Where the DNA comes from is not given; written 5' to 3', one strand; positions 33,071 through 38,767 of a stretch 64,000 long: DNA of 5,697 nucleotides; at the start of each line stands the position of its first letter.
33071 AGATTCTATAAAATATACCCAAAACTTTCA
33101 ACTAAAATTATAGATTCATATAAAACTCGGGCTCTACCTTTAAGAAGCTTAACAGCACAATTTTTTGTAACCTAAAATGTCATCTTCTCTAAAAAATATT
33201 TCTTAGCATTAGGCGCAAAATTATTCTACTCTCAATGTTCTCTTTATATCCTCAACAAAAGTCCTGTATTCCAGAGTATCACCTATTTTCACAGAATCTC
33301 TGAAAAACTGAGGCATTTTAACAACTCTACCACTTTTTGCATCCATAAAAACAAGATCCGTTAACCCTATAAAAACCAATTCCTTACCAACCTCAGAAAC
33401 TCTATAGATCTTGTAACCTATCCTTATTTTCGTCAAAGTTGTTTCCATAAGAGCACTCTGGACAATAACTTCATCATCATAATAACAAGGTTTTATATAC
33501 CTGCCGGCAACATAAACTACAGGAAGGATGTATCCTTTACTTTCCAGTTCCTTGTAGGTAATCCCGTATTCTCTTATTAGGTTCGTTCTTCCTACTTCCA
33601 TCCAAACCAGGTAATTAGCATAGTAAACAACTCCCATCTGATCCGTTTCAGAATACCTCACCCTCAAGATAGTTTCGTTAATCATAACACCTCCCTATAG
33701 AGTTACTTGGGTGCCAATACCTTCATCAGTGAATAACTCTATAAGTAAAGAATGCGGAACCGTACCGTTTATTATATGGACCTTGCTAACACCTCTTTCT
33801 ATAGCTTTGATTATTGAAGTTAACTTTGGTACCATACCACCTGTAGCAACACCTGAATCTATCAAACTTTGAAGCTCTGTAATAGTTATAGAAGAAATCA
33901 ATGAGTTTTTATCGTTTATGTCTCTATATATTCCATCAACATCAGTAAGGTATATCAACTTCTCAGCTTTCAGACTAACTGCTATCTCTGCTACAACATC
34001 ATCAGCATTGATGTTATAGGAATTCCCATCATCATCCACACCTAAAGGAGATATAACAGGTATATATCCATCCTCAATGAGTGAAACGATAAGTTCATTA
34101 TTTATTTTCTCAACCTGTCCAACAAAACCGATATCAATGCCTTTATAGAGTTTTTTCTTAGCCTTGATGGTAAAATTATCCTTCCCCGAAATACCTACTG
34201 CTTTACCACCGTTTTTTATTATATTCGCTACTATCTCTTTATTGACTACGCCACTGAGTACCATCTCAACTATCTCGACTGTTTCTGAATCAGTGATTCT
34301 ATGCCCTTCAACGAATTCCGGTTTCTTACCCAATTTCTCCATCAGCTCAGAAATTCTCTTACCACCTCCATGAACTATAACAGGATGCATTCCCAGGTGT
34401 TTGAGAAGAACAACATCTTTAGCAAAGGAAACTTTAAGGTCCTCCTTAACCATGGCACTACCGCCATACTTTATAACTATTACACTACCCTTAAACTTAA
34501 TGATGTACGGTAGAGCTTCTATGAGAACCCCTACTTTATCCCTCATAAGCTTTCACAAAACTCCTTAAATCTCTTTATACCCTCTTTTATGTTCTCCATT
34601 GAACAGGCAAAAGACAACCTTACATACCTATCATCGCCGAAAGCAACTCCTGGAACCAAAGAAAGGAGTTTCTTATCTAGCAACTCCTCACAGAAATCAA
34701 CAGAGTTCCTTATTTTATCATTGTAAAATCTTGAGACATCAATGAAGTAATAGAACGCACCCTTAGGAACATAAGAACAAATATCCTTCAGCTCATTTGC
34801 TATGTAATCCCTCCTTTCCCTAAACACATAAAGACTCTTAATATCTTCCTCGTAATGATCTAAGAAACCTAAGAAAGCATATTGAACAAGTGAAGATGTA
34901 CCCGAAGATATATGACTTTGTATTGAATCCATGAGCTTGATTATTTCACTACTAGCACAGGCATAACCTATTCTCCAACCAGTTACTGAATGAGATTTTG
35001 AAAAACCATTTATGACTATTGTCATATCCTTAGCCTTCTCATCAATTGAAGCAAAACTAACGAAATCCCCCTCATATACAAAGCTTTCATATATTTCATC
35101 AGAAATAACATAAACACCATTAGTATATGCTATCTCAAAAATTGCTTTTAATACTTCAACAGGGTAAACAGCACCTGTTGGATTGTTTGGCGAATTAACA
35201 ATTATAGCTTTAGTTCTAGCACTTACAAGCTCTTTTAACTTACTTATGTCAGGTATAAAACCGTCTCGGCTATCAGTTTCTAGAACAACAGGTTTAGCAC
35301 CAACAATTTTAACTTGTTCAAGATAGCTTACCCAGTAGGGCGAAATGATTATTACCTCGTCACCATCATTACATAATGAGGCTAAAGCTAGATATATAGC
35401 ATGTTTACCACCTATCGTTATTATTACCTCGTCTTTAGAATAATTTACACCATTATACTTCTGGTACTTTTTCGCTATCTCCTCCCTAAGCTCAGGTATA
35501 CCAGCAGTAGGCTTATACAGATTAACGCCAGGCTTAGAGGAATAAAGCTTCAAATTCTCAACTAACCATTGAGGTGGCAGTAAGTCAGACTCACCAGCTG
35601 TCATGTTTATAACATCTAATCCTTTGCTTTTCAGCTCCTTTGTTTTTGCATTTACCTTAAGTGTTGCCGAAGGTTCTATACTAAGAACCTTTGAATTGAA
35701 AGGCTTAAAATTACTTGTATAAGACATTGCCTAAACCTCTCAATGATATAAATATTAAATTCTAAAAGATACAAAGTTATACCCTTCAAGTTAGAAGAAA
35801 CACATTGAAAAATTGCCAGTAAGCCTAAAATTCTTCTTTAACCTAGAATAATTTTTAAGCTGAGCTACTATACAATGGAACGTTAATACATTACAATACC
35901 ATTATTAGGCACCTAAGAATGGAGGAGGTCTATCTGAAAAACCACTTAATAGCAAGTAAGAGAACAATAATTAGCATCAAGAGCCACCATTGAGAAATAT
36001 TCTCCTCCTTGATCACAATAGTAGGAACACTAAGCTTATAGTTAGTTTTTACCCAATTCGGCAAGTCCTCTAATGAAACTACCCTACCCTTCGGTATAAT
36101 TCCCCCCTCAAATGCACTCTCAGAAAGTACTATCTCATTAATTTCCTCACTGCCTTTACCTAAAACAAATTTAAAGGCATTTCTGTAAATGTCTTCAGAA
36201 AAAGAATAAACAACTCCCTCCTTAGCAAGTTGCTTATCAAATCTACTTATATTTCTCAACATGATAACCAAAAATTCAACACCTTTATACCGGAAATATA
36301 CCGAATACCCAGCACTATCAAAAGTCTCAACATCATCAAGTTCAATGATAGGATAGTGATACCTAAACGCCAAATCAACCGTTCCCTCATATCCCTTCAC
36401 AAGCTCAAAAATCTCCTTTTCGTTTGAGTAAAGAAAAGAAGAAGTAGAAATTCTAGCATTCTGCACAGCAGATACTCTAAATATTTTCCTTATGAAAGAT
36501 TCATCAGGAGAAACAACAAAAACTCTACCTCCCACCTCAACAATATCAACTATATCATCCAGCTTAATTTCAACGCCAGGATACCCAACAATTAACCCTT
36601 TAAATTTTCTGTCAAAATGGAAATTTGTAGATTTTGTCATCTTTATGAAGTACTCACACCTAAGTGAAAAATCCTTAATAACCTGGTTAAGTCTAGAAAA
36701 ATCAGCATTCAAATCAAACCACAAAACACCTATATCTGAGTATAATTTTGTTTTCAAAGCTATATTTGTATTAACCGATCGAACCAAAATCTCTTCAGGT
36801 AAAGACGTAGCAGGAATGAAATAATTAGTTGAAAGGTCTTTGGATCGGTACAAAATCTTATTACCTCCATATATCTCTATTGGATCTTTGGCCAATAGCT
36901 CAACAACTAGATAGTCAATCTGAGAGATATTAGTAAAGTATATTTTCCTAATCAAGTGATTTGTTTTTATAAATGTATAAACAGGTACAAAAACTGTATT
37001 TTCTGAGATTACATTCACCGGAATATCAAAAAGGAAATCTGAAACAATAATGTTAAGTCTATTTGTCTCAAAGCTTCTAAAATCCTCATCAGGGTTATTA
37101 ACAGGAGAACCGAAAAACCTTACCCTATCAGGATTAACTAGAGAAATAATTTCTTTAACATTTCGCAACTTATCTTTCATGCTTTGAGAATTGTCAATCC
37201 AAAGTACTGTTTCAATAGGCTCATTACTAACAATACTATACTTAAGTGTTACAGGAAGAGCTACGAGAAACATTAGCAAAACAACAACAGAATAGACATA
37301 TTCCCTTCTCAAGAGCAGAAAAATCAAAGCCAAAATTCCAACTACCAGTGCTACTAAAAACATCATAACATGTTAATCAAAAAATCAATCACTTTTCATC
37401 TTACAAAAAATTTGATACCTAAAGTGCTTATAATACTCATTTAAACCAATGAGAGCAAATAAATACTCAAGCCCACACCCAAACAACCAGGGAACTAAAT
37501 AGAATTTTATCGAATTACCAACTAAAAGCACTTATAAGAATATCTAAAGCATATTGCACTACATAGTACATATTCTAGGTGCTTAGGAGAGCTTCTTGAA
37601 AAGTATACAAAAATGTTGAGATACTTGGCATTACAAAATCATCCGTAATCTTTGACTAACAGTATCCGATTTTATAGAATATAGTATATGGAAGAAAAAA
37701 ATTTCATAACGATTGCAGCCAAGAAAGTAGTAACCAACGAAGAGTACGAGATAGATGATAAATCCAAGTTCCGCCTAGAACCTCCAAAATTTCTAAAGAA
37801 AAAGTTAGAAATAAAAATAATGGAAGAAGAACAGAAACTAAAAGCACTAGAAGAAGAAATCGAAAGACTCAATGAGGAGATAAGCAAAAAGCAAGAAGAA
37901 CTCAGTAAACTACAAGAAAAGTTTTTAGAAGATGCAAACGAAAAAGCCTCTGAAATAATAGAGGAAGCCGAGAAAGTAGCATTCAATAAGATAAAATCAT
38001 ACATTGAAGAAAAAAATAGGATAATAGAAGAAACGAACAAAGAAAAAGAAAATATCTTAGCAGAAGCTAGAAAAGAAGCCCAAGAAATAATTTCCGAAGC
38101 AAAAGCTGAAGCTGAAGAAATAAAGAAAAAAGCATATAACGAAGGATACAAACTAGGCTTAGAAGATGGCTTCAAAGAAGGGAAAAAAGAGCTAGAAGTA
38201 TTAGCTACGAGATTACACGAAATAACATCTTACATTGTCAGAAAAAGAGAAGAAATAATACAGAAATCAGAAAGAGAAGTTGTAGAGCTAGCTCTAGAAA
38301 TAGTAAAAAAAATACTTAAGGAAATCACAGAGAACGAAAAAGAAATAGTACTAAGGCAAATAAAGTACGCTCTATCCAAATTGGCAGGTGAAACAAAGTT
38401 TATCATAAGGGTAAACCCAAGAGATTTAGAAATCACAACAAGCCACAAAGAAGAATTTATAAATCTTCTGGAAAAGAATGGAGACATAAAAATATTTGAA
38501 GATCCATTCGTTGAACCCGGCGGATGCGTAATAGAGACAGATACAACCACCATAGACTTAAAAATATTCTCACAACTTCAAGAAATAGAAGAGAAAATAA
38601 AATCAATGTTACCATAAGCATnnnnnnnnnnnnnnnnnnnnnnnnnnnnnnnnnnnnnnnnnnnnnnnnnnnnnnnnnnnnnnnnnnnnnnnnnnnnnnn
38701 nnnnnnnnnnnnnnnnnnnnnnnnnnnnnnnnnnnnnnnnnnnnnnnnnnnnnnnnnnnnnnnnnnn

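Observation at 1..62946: Predicted exported proteins are enriched in Thr-Asn, a candidate sequon for an uncharacterised protein modification (glycosylation?) system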

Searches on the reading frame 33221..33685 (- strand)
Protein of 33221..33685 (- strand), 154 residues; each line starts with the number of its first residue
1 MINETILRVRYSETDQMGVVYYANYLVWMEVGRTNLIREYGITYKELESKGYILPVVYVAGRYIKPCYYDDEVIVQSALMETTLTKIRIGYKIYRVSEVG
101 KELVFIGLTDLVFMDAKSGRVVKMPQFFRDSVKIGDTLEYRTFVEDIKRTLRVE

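Call 50: search_protein_families(library=pfam, proteins=[window:33221-33685:-], max_evalue=0.00001)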
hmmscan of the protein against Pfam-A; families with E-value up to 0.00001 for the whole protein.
window:33221-33685:- (154 aa): 2 families
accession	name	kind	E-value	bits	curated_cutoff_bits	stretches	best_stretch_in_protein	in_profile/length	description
PF13279.12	4HBT_2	-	7.1e-18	65.7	25.5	1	9-130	1-120/122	Thioesterase-like superfamily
PF03061.28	4HBT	-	6.9e-11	42.7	20.6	1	17-96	1-73/79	Thioesterase superfamily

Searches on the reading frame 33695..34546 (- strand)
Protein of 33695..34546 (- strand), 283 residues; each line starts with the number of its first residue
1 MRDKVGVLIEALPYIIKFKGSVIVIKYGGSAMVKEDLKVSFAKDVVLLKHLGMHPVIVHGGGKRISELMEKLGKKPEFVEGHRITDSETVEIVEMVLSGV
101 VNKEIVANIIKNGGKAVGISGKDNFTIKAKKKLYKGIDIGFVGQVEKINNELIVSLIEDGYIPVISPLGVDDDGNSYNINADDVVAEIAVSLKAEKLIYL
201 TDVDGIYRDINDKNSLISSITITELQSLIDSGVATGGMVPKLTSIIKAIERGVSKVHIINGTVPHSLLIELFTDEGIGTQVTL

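Call 50: search_protein_families(library=pfam, proteins=[window:33695-34546:-], max_evalue=0.00001)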
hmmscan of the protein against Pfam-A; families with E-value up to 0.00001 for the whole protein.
window:33695-34546:- (283 aa): 1 family
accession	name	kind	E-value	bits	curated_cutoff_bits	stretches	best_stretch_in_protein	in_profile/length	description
PF00696.33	AA_kinase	-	2.4e-54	185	24.9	1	22-260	2-234/234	Amino acid kinase family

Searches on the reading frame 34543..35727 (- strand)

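Call 50: search_protein_families(library=pfam, proteins=[window:34543-35727:-], max_evalue=0.00001)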
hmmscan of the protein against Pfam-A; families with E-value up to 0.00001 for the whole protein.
window:34543-35727:- (394 aa): 3 families
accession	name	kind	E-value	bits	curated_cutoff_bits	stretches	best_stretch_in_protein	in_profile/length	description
PF00155.27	Aminotran_1_2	-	2.6e-64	218.1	19.7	1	38-387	2-361/361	Aminotransferase class I and II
PF01041.23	DegT_DnrJ_EryC1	-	3.9e-10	39.9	19.8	1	98-210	39-145/360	DegT/DnrJ/EryC1/StrS aminotransferase family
PF01053.26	Cys_Met_Meta_PP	-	3.5e-06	26.3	27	1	101-215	70-178/381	Cys/Met metabolism PLP-dependent enzyme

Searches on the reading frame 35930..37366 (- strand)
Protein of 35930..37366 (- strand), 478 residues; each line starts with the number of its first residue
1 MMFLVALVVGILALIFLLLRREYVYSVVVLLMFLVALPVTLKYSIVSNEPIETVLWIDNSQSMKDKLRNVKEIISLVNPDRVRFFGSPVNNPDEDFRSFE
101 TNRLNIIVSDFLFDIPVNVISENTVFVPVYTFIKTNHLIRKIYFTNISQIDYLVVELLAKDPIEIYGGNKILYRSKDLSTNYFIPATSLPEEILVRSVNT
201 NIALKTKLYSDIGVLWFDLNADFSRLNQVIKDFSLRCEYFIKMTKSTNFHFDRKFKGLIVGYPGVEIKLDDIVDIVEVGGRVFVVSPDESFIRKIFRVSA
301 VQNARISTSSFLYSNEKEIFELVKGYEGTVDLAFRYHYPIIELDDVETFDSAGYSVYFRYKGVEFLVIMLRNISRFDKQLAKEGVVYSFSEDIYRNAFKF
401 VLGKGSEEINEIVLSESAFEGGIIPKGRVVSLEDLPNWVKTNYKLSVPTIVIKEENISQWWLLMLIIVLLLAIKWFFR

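Call 6: search_protein_families(library=pfam, proteins=[window:35930-37366:-], max_evalue=0.01)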
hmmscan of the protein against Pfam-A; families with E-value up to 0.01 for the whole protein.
window:35930-37366:- (478 aa): 0 families

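Call 28: find_homologous_proteins(query=window:35930-37366:-, max_evalue=0.001)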
Query window:35930-37366:- (478 aa): 3 proteins with E <= 0.001 among 8000 candidates.
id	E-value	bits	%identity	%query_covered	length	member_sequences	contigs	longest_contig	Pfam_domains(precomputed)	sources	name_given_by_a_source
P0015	0.0e+0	1035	100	100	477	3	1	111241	-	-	-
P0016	1.7e-238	810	76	100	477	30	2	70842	-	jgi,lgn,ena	-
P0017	9.6e-71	257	33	99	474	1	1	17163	-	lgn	-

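Call 36: find_encoding_contigs(protein=P0017, flank=10000, max_places=3)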
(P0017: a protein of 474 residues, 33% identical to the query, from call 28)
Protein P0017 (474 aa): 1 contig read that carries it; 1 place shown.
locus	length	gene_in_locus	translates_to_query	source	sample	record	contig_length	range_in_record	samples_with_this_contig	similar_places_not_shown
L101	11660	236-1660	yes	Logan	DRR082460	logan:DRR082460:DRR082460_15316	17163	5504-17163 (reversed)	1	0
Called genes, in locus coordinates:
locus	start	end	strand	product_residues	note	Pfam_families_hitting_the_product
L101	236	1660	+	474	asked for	-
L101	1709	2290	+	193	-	-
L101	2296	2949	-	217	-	PF02811:PHP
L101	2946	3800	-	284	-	PF07719:TPR_2 (faint), PF14559:TPR_19 (faint)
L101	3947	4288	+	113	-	-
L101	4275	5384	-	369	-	PF13685:Fe-ADH_2 (weak), PF01761:DHQ_synthase, PF24621:DHQS_C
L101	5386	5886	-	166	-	PF01842:ACT, PF22629:ACT_AHAS_ss, PF13710:ACT_5, PF10369:ALS_ss_C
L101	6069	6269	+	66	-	PF06289:FlbD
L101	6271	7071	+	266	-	PF01618:MotA_ExbB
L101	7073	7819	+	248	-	PF13677:MotB_plug, PF00691:OmpA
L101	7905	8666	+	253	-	PF05036:SPOR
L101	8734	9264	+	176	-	PF01161:PBP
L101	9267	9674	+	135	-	PF00334:NDK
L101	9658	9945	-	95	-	-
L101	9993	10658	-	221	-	PF22058:X25_BaPul_like (faint), PF02922:CBM_48, PF16561:AMPK1_CBM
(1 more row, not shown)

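Call 61: search_protein_families(library=ncbifam, proteins=[window:35930-37366:-], max_evalue=0.001)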
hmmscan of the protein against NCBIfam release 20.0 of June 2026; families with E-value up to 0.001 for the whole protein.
window:35930-37366:- (478 aa): 0 families

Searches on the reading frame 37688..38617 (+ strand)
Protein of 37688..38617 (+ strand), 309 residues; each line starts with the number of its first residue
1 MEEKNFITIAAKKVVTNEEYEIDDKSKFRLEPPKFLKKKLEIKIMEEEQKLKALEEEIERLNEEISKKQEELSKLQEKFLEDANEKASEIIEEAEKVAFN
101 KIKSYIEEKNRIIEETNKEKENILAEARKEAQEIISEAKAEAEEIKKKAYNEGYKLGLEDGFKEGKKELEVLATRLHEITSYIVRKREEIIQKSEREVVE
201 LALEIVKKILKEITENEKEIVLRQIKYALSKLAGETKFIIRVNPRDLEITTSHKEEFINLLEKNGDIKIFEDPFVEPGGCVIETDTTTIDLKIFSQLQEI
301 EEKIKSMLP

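Call 7: search_protein_families(library=pfam, proteins=[window:37688-38617:+], max_evalue=0.01)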
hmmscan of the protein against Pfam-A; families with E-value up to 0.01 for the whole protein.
window:37688-38617:+ (309 aa): 4 families
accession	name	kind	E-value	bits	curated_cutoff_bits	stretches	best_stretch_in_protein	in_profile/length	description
PF02108.21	FliH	-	4.8e-24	85.2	24.1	1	173-299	4-127/128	Flagellar assembly protein FliH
PF01991.23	vATP-synt_E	-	8.6e-10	38.8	24.2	1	123-292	2-176/199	ATP synthase (E/31 kDa) subunit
PF06635.17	T3SS_SCTL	-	1.2e-05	25.4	23.3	1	150-299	54-193/206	Type 3 secretion system stator protein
PF00430.23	ATP-synt_B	-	0.0024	18.4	28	0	100-210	22-131/132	ATP synthase B/B' CF(0)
